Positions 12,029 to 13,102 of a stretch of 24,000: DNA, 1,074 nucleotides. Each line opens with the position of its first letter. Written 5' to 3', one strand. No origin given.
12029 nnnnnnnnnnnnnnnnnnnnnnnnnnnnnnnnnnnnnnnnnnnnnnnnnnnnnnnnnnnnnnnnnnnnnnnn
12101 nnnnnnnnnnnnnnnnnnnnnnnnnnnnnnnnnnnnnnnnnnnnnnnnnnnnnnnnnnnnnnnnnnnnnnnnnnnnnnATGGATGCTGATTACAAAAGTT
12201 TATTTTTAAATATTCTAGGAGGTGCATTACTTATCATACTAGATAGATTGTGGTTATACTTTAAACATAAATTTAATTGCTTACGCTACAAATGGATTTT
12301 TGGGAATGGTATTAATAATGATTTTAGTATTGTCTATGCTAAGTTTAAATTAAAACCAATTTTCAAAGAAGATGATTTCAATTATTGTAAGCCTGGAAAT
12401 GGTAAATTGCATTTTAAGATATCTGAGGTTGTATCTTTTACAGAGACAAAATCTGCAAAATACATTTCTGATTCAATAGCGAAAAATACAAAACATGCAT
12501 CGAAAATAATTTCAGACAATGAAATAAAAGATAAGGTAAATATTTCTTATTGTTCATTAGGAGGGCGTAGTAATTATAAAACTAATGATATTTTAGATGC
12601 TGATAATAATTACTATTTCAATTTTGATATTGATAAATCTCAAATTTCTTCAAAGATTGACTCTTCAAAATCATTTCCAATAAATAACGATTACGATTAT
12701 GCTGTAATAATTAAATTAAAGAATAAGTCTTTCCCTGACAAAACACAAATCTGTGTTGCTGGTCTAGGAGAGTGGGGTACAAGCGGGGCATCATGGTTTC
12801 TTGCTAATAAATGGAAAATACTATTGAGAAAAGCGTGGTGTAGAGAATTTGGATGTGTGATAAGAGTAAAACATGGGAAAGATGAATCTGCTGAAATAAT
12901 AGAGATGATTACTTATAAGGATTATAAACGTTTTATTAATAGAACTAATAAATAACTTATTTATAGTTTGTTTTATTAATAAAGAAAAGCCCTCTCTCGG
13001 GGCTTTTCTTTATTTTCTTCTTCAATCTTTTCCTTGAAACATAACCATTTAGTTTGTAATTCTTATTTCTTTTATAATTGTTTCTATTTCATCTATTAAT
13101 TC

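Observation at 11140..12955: Insulated, translationally coupled gene pair: minimal HExxH zincin plus membrane-anchored protein with LOG/SLOG-like loops, a candidate undescribed conflict/defence module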

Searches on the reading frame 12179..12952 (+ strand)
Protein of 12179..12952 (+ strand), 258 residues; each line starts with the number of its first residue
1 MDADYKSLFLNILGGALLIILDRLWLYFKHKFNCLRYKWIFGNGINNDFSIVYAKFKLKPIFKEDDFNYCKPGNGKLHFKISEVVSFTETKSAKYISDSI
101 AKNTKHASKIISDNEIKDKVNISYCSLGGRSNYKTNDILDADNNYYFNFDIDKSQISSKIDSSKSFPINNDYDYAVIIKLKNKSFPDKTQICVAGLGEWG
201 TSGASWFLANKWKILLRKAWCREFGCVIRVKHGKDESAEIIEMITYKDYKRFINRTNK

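Call 3: search_protein_families(library=pfam, proteins=[window:12179-12952:+], max_evalue=1)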
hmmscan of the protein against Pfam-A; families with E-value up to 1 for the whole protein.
window:12179-12952:+ (258 aa): 0 families

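Call 4: search_protein_families(library=padloc, proteins=[window:12179-12952:+], max_evalue=1)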
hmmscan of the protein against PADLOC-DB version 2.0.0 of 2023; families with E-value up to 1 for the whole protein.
window:12179-12952:+ (258 aa): 0 families

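Call 6: search_protein_families(library=ncbifam, proteins=[window:12179-12952:+], max_evalue=1)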
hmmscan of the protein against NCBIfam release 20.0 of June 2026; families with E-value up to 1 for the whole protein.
window:12179-12952:+ (258 aa): 1 family
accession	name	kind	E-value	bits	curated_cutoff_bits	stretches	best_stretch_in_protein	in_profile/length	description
TIGR04051.1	rSAM_NirJ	equivalog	0.04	12.9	515.45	1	110-210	162-263/354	heme d1 biosynthesis radical SAM protein NirJ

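Call 7: search_protein_families(library=phrogs, proteins=[window:12179-12952:+], max_evalue=1)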
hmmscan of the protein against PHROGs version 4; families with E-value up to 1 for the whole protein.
window:12179-12952:+ (258 aa): 1 family
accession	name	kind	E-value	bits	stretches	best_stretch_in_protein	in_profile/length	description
phrog_7814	-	unknown function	0.12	13.4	1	223-244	29-50/63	-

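Call 9: find_homologous_proteins(query=window:12179-12952:+, max_evalue=0.001)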
Query window:12179-12952:+ (258 aa): 104 proteins with E <= 0.001 among 1471 candidates.
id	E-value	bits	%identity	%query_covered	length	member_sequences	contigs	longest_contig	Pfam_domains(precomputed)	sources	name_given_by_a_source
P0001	1.5e-152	525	92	100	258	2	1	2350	-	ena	-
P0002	2.2e-90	321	61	98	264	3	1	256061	-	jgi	jgi:hypothetical protein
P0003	2.3e-90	321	61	98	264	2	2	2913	-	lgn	-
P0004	6.2e-90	320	61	99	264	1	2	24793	-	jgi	jgi:hypothetical protein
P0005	1.4e-89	318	66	84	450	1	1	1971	PF22599.3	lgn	-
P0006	1.9e-89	318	60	98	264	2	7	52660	-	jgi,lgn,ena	-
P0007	4.7e-89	317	61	97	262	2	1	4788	-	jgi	jgi:hypothetical protein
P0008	2.8e-87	311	60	98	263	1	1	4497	-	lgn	-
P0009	3.1e-85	304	62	94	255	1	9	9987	-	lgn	-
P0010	3.4e-85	304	57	97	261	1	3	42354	-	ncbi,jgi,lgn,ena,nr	ncbi:MAG TPA: hypothetical protein VMV77_14840 [Bacteroidales bacterium]|nr:hypothetical protein [Ba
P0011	4.1e-85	304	58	98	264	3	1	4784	-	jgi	jgi:hypothetical protein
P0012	4.1e-85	304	59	96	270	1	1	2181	-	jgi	jgi:hypothetical protein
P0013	1.2e-84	302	58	97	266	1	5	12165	-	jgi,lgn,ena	-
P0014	1.5e-84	302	61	97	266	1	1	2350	-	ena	-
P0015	1.6e-84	302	57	100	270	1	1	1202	-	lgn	-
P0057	9.1e-34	135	35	88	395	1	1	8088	PF10137.15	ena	-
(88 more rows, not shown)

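Call 14: find_related_loci(query=A1, collection=genome_contigs, flank=6000)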
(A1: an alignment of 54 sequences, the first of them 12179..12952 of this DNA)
Query A1 (258 aa) in genome_contigs; peptide patterns used: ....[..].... (x = any residue, [..] = any of these).
55 stretches matched a pattern; 41 encode a relative of the query (tblastn E <= 1e-3); 41 distinct loci.
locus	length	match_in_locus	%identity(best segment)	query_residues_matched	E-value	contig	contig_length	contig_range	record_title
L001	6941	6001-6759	57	1-251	5e-90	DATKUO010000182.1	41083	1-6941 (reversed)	MAG TPA_asm: Bacteroidales bacterium isolate SMAG_U14109 k141_2322781, whole genome shotgun sequence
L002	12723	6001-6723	51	1-244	4e-72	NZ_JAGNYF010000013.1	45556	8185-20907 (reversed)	MAG: Flavobacterium sp. isolate Go_Eff_bin_302 Go_Eff_1200_length_45556_cov_30.419952, whole genome shotgun sequence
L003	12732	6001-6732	46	1-244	2e-69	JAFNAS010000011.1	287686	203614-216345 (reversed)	MAG: Bacteroidetes bacterium isolate CTSoil_024 scaffold_40, whole genome shotgun sequence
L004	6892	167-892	48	1-245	3e-69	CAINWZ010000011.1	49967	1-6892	MAG: uncultured Bacteroidetes bacterium isolate Kiruna3_bin-2952 genome assembly, contig: bin-2952:011/176, whole genome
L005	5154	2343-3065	48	6-241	1e-59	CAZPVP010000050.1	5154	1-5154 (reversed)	MAG TPA_asm: uncultured Gammaproteobacteria bacterium isolate SRP141376_co1_289 genome assembly, contig: NODE_25961_leng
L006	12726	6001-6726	43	5-245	2e-58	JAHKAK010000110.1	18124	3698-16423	MAG: Patescibacteria group bacterium isolate Undefined_mixed_planktonic.mb.35 Undefined_mixed_pl.mb.35_k141_1326363, who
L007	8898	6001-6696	38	5-239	3e-47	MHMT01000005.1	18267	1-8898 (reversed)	MAG: Candidatus Portnoybacteria bacterium RBG_13_40_8 RBG_13_scaffold_1282, whole genome shotgun sequence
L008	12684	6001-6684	37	8-244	1e-43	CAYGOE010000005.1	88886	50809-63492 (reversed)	MAG TPA_asm: uncultured Muribaculaceae bacterium isolate ERP113451_co4_173 genome assembly, contig: NODE_37_length_88886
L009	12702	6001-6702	34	6-241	9e-41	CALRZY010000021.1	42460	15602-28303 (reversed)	MAG: Curvibacter sp. AEP1-3 isolate JJ-MO2A5-297-2-mx-bin684 genome assembly, contig: JJ-MO2A5-297-C44, whole genome sho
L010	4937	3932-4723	30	1-243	3e-36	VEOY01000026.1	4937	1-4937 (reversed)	MAG: Nitrospirae bacterium isolate MnB_6 Mn-Nitrospirae-1_116720, whole genome shotgun sequence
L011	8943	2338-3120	31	1-240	9e-35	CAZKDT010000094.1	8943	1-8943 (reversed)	MAG TPA_asm: uncultured Desulfobacteraceae bacterium isolate binchicken_co357_137 genome assembly, contig: NODE_3969_len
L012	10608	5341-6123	31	1-240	1e-34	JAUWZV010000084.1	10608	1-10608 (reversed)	MAG: Desulfobacteraceae bacterium isolate CSMAG_2745 CSMAG_2745_k141_417308_length_10608_cov_16.1011, whole genome shotg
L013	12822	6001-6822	30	1-255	2e-34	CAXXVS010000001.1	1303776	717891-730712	MAG: Desulfobacterales bacterium isolate 5e2e11cb-0a29-41e5-9cec-673f41953d49 genome assembly, contig: contig_1, whole g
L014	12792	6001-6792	29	1-243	2e-33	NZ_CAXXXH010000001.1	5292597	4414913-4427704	MAG: uncultured Desulfosarcina sp. isolate 50816ded-68e0-41e8-a3df-c89a3961daa5 contig_1, whole genome shotgun sequence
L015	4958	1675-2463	28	1-243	2e-32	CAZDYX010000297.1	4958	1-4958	MAG TPA_asm: uncultured Desulfobulbia bacterium isolate binchicken_co266_215 genome assembly, contig: NODE_41471_length_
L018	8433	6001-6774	31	1-239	1e-26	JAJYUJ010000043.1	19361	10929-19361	MAG: bacterium isolate DX4.bin27 NODE_997_length_19361_cov_4.720651, whole genome shotgun sequence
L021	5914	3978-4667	29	8-218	4e-23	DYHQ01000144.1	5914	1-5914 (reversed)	MAG TPA_asm: Candidatus Puniceispirillum sp. isolate DR5_54_11 Afr_mines_DR5_2646_length_5914_cov_4_291347, whole genome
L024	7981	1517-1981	32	84-241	7e-20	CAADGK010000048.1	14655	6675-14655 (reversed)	uncultured Nitrosospira sp. isolate CMX.fa.gz genome assembly, contig: k127_375619, whole genome shotgun sequence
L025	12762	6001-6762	28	8-250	3e-19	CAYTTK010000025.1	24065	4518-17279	MAG TPA_asm: uncultured Pirellulales bacterium isolate SRP068000_co1_555 genome assembly, contig: NODE_2593_length_24065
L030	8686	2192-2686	28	82-242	2e-16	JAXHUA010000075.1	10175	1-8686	MAG: Chloroflexota bacterium isolate MAG39_tar_biofilm MAG39_75, whole genome shotgun sequence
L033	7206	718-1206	28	82-241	8e-16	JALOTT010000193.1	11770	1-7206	MAG: Verrucomicrobia bacterium isolate Prado240 scaffold_21591, whole genome shotgun sequence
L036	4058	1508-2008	30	82-250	8e-15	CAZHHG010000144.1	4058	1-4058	MAG TPA_asm: uncultured Melioribacter sp. isolate SRP278314_co1_185 genome assembly, contig: NODE_29207_length_4058_cov_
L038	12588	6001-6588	26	66-245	2e-13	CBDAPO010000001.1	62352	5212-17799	MAG: Granulicella sp. isolate 27a65d64-d725-4472-ac6c-897bdc627c19 genome assembly, contig: contig_1, whole genome shotg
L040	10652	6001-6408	28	110-244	2e-11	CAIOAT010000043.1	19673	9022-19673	MAG: Candidatus Omnitrophica bacterium isolate AM-2014-D6_bin-627 genome assembly, contig: bin-627:43/50, whole genome s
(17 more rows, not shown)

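Call 20: search_protein_families(library=pfam, proteins=[L008:4887-5951:+, L018:2997-6005:+, L021:2807-3925:+, L024:440-1177:+, L012:4473-5273:+, L040:4678-5601:+, L006:4943-5887:+, L036:308-1114:+, L015:436-2505:+, L038:5302-6690:+], max_evalue=0.01)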
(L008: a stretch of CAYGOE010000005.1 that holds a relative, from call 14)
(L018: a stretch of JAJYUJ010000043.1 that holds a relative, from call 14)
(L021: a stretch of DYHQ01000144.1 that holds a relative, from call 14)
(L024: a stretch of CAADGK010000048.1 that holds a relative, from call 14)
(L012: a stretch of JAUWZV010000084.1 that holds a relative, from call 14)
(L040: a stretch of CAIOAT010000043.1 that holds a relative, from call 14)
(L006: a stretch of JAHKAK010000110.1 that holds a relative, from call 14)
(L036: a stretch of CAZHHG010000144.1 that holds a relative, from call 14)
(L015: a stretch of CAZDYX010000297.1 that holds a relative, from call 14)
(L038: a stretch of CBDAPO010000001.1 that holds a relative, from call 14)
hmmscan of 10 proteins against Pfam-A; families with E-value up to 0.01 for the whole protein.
L008:4887-5951:+ (355 aa): 3 families
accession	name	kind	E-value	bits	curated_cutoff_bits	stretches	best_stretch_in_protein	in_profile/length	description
PF00929.31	RNase_T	-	6.7e-16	59.7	24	1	75-220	1-164/164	Exonuclease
PF00533.33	BRCT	-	5.6e-08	33.4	21.3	1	271-334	2-64/78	BRCA1 C Terminus (BRCT) domain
PF16473.11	Rv2179c-like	-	8.1e-06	26.1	27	1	75-220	3-173/177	3'-5' exoribonuclease Rv2179c-like domain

L018:2997-6005:+ (1003 aa): 8 families
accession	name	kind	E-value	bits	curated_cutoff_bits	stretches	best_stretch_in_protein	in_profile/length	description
PF07669.17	Eco57I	-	6.9e-39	134.1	25.3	1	510-696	1-171/171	Eco57I restriction-modification methylase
PF02384.22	N6_Mtase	-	8.6e-18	65.1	20.4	2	599-717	117-239/311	N-6 DNA Methylase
PF12950.13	TaqI_C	-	2.1e-16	60.7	26.5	1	806-924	3-117/118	TaqI-like C-terminal specificity domain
PF20473.4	MmeI_Mtase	-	2.1e-13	50.5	27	1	443-639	19-167/259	MmeI, DNA-methyltransferase domain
PF04313.20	HSDR_N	-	1e-11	45.5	25.1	1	27-138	1-195/198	Type I restriction enzyme R protein N terminus (HSDR_N)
PF01170.24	UPF0020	-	4.6e-07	30.2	22.3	1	446-527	31-94/197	RMKL-like, methyltransferase domain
PF20464.3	MmeI_N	-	0.00021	22.1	27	1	15-163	5-142/181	MmeI, N-terminal domain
PF13588.12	HSDR_N_2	-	0.0013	19.3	25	1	61-139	23-100/110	Type I restriction enzyme R protein N terminus (HSDR_N)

L021:2807-3925:+ (373 aa): 0 families

L024:440-1177:+ (246 aa): 0 families

L012:4473-5273:+ (267 aa): 0 families

L040:4678-5601:+ (308 aa): 1 family
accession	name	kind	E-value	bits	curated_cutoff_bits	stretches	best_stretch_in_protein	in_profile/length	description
PF00075.30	RNase_H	-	2.1e-23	83.5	25.8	1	36-188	4-140/141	RNase H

L006:4943-5887:+ (315 aa): 1 family
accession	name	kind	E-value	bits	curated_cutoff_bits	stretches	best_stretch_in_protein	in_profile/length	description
PF14088.11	DUF4268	-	8.2e-26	91.1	27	1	172-309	2-139/140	Domain of unknown function (DUF4268)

L036:308-1114:+ (269 aa): 1 family
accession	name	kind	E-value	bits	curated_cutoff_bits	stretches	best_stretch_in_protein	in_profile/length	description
PF14131.11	DUF4298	-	0.0012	19.3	27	0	28-71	14-54/87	Domain of unknown function (DUF4298)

L015:436-2505:+ (690 aa): 21 families
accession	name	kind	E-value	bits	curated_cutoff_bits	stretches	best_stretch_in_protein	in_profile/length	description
PF13365.12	Trypsin_2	-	6.6e-27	95.4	27.6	1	86-212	1-144/144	Trypsin-like peptidase domain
PF00515.34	TPR_1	-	1.2e-21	76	27.8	2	316-349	1-34/34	Tetratricopeptide repeat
PF13432.12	TPR_16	-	4.8e-21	75.3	32.7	3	297-347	12-62/65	Tetratricopeptide repeat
PF07719.23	TPR_2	-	7.6e-21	72.9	27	2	316-349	1-34/34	Tetratricopeptide repeat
PF13414.12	TPR_11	-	1.2e-18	66.9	26.8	2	295-328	7-40/42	TPR repeat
PF13181.12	TPR_8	-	6e-17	60.7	25.7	2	316-349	1-34/34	Tetratricopeptide repeat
PF14559.12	TPR_19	-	6.2e-15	55.7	25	3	331-384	6-59/68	Tetratricopeptide repeat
PF13424.12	TPR_12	-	6.8e-15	55.5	30.1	2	282-346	3-75/77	Tetratricopeptide repeat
PF13431.12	TPR_17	-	2e-14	53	24.4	1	304-337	1-34/34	Tetratricopeptide repeat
PF13428.12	TPR_14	-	1.1e-12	47.7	23.5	2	317-357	2-42/44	Tetratricopeptide repeat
PF23914.1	TPR_CcmH_CycH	-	9.8e-12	45.4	42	2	306-390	40-124/158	Cytochrome c-type biogenesis protein H TPR domain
PF13176.12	TPR_7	-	1.3e-08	34.7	27.9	1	318-345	1-28/36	Tetratricopeptide repeat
PF25063.1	ARM_TT21_C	-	2.9e-07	31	35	1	283-349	96-162/209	Tetratricopeptide repeat protein 21 C-terminal ARM domain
PF01239.28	PPTA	-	6.2e-06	26.1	29.5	0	267-289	4-26/32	Protein prenyltransferase alpha subunit repeat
PF03704.23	BTAD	-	6.8e-05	23.7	22.1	0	328-379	74-125/146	Bacterial transcriptional activator domain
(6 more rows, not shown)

L038:5302-6690:+ (463 aa): 1 family
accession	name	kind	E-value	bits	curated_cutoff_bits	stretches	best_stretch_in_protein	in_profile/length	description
PF13271.11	DUF4062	-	1.1e-05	26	24.7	1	16-105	5-82/82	Domain of unknown function (DUF4062)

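Call 21: predict_structure(alignment_id=A1)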
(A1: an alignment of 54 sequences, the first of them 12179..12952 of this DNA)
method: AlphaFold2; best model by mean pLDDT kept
length: 258 residues; sequences in the alignment: 54
mean_pLDDT: 92.6   pTM: 0.87
mean pLDDT of the five models: 92.6, 92.0, 91.9, 91.3, 90.2
residues with pLDDT >= 90: 215; 70-90: 28; 50-70: 14; < 50: 1
segments of 3 or more residues with pLDDT < 50: none
pLDDT, mean of each block of 10 residues (from residue 1): 88 97 97 97 96 88 69 74 68 97 96 95 96 96 97 96 95 98 96 94 98 97 96 97 96 94
secondary structure, 60 per line:
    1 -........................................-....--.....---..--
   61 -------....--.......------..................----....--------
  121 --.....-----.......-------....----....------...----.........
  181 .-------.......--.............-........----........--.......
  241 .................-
elements in order: H2-41 H43-46 E49-53 E68-71 E74-80 H87-104 E109-112 E123-127 H133-139 E147-150 E155-158 E165-167 E172-181 E189-195 H198-210 H212-219 E224-231 E234-245 H246-257

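Call 25: fold_search(model_id=the predicted structure, library=pdb)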
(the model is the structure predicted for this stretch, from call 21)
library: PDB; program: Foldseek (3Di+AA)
matches with E <= 10: 344; with E <= 0.001: 0
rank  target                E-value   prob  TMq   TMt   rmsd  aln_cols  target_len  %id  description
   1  9fmt_F                7.0e-03  0.99  0.42  0.18   7.4       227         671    9  Cryo-EM structure of the BcsB hexameric crown from the E. coli cellulose secretion macrocomplex (released 2024-10-16)
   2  9fmt_A                7.9e-03  0.98  0.42  0.18   8.5       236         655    8  Cryo-EM structure of the BcsB hexameric crown from the E. coli cellulose secretion macrocomplex (released 2024-10-16)
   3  9fmt_B                1.0e-02  0.97  0.41  0.18   9.1       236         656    8  Cryo-EM structure of the BcsB hexameric crown from the E. coli cellulose secretion macrocomplex (released 2024-10-16)
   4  7l2z_B                1.1e-02  0.97  0.42  0.19   7.1       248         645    8  Bacterial cellulose synthase BcsB hexamer (released 2021-03-24)
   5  7l2z_D                1.3e-02  0.98  0.41  0.19   5.9       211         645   10  Bacterial cellulose synthase BcsB hexamer (released 2021-03-24)
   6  9fmt_E                1.4e-02  0.99  0.40  0.18   5.2       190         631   10  Cryo-EM structure of the BcsB hexameric crown from the E. coli cellulose secretion macrocomplex (released 2024-10-16)
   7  7l2z_C                1.8e-02  0.93  0.34  0.15   6.8       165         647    9  Bacterial cellulose synthase BcsB hexamer (released 2021-03-24)
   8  9fmt_D                2.3e-02  0.96  0.40  0.18   5.7       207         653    9  Cryo-EM structure of the BcsB hexameric crown from the E. coli cellulose secretion macrocomplex (released 2024-10-16)
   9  1k9d                  2.5e-02  0.96  0.29  0.12   7.3       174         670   10  The 1.7 A crystal structure of alpha-D-glucuronidase, a family-67 glycoside hydrolase from Bacillus stearothermophilus T (released 2002-10-29)
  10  6yg8_A                2.8e-02  0.92  0.40  0.18   8.0       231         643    8  Cryo-EM structure of a BcsB pentamer in the context of an assembled Bcs macrocomplex (released 2021-02-24)
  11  6yg8_B                3.4e-02  0.93  0.39  0.18   6.6       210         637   10  Cryo-EM structure of a BcsB pentamer in the context of an assembled Bcs macrocomplex (released 2021-02-24)
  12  6yg8_D                5.1e-02  0.82  0.33  0.15   5.4       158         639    9  Cryo-EM structure of a BcsB pentamer in the context of an assembled Bcs macrocomplex (released 2021-02-24)
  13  4c90_A                6.1e-02  0.93  0.33  0.12   6.1       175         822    9  Evidence that GH115 alpha-glucuronidase activity is dependent on conformational flexibility (released 2013-11-13)
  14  9fmt_C                7.8e-02  0.82  0.33  0.15   8.3       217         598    7  Cryo-EM structure of the BcsB hexameric crown from the E. coli cellulose secretion macrocomplex (released 2024-10-16)
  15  4zmh_B                8.8e-02  0.93  0.30  0.09   5.2       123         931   13  Crystal structure of a five-domain GH115 alpha-Glucuronidase from the Marine Bacterium Saccharophagus degradans 2-40T (released 2016-05-04)
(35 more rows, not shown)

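Call 38: search_protein_representatives(alignment_id=A1)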
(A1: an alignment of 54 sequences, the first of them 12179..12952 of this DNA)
Query: 54 sequences, 255 profile positions. Proteins with E-value up to 0.001 (for the whole library): 1191; up to 1e-10: 571; up to 1e-30: 262. The best 150 are listed.
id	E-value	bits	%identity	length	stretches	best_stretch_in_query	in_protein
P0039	2.1e-97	341.9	-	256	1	7-249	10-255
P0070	4.6e-95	334.2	-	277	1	1-252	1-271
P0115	2.9e-93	328.3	-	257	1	6-249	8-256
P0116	9.6e-88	310.2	-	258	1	5-250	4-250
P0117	1.2e-83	296.8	-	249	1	1-246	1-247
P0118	1.9e-82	292.8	-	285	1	4-248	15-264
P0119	3.2e-82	292.1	-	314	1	4-251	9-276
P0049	4.8e-82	291.5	-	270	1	2-246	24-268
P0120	1.2e-81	290.2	-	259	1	5-247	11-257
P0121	2.2e-81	289.4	-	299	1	4-251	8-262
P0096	1.2e-80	286.9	-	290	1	7-253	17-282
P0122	1.6e-80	286.6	-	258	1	7-248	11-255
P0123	9.4e-80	284.0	-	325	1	5-252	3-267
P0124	1.4e-79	283.4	-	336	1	6-249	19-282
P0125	2.6e-78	279.3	-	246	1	2-247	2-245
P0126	5.6e-76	271.7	-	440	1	4-245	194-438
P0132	9.9e-74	264.3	-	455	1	7-250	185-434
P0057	8.8e-71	254.6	-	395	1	33-249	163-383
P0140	5.1e-70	252.1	-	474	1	31-249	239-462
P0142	3.1e-69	249.5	-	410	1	7-249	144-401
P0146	1.9e-67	243.7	-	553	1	5-245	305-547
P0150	8.4e-66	238.3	-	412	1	3-245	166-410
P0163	1.4e-62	227.8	-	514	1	9-250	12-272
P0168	6.1e-61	222.4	-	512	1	8-250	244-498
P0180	1.6e-57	211.2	-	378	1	36-246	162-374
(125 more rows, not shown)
